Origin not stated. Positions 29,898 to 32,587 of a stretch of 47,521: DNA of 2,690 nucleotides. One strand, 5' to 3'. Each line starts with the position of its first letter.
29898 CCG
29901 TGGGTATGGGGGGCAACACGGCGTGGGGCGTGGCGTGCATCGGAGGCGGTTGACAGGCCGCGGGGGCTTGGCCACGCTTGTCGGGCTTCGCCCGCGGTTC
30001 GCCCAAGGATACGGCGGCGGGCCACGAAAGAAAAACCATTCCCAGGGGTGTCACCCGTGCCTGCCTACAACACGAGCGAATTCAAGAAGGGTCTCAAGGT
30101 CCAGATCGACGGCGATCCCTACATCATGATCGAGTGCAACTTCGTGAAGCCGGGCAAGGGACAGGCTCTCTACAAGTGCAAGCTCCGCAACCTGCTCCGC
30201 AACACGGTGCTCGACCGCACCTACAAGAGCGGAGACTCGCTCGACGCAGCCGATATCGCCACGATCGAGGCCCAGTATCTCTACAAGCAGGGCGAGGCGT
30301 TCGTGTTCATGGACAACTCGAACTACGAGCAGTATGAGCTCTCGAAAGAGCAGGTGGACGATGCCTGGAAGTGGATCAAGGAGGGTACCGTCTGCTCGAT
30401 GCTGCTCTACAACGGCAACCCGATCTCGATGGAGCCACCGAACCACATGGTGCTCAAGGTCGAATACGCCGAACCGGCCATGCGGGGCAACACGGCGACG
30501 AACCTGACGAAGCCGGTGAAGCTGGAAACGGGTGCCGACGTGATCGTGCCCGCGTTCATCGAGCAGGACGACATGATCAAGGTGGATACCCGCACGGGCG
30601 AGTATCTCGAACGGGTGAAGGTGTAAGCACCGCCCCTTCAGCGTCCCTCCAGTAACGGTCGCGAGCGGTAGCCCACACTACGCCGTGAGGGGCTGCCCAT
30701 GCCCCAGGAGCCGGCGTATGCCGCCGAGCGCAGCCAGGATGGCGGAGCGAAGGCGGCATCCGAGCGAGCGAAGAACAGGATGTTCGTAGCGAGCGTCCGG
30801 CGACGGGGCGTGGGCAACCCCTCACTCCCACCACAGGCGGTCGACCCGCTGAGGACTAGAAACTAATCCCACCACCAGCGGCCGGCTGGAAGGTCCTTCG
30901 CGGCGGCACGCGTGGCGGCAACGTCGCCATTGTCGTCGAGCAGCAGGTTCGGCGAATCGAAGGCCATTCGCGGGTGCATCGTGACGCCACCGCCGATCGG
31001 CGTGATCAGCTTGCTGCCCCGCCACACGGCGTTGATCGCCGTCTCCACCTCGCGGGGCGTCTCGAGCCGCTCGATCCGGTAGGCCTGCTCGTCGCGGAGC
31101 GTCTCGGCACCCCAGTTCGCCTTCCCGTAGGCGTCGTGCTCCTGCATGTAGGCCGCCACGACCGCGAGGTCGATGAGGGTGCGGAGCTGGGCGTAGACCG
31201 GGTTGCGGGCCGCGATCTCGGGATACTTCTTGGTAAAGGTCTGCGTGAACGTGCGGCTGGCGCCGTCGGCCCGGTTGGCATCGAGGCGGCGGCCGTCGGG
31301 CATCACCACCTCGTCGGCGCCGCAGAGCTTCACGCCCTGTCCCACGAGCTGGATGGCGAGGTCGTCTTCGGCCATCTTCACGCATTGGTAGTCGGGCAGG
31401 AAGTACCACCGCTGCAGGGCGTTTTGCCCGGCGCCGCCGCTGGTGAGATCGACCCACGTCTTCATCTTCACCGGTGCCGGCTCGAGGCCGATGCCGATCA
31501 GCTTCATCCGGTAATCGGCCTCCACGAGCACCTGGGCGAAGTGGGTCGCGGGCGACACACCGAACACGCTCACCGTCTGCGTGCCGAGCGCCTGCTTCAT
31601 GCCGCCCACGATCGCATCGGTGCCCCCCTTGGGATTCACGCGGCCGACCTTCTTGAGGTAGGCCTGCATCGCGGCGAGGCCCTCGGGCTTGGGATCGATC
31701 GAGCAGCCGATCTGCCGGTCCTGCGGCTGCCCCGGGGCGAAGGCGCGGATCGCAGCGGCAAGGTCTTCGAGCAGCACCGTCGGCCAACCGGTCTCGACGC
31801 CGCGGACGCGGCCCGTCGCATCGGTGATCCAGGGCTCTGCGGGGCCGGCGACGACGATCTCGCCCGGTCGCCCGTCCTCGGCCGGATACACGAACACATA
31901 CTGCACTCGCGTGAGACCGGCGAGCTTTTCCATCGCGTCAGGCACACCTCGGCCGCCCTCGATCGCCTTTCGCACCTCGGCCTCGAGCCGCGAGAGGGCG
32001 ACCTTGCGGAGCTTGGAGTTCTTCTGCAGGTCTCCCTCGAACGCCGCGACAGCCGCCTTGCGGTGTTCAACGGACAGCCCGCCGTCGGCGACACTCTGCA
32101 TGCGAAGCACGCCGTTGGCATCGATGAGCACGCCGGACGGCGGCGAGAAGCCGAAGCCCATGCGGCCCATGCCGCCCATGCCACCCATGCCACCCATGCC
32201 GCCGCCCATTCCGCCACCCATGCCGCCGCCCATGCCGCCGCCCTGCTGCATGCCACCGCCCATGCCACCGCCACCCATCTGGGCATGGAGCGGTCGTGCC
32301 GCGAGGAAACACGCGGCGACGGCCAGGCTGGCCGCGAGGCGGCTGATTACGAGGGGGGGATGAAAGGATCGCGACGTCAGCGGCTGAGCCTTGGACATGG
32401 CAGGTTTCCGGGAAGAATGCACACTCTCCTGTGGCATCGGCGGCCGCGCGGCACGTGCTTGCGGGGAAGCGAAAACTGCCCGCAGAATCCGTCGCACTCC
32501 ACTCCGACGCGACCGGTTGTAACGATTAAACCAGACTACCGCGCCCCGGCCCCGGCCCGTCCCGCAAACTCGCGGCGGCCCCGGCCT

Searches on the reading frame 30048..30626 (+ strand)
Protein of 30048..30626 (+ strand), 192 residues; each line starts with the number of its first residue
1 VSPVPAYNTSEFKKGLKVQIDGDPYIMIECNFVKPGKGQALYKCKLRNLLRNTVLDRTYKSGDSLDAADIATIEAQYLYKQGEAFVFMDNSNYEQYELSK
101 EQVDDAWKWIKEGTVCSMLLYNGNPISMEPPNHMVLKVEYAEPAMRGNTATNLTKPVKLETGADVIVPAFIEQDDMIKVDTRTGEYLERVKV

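Call 47: search_protein_families(library=pfam, proteins=[window:30048-30626:+])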
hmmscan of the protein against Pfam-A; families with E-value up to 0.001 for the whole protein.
window:30048-30626:+ (192 aa): 3 families
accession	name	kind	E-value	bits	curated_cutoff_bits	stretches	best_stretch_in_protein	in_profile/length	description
PF09285.17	Elong-fact-P_C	-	3.1e-24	84.8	25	1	135-189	2-56/56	Elongation factor P, C-terminal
PF01132.26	EFP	-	2.8e-23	82.1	27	1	74-126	2-54/54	Elongation factor P (EF-P) OB domain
PF08207.18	EFP_N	-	4.6e-23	81.4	23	1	9-65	2-58/58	Elongation factor P (EF-P) KOW-like domain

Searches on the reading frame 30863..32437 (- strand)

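Call 47: search_protein_families(library=pfam, proteins=[window:30863-32437:-])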
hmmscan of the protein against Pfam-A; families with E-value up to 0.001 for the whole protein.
window:30863-32437:- (524 aa): 1 family
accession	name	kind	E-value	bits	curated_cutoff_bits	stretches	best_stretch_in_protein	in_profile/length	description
PF07643.16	DUF1598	-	1.9e-28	99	25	1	245-326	1-82/84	Protein of unknown function (DUF1598)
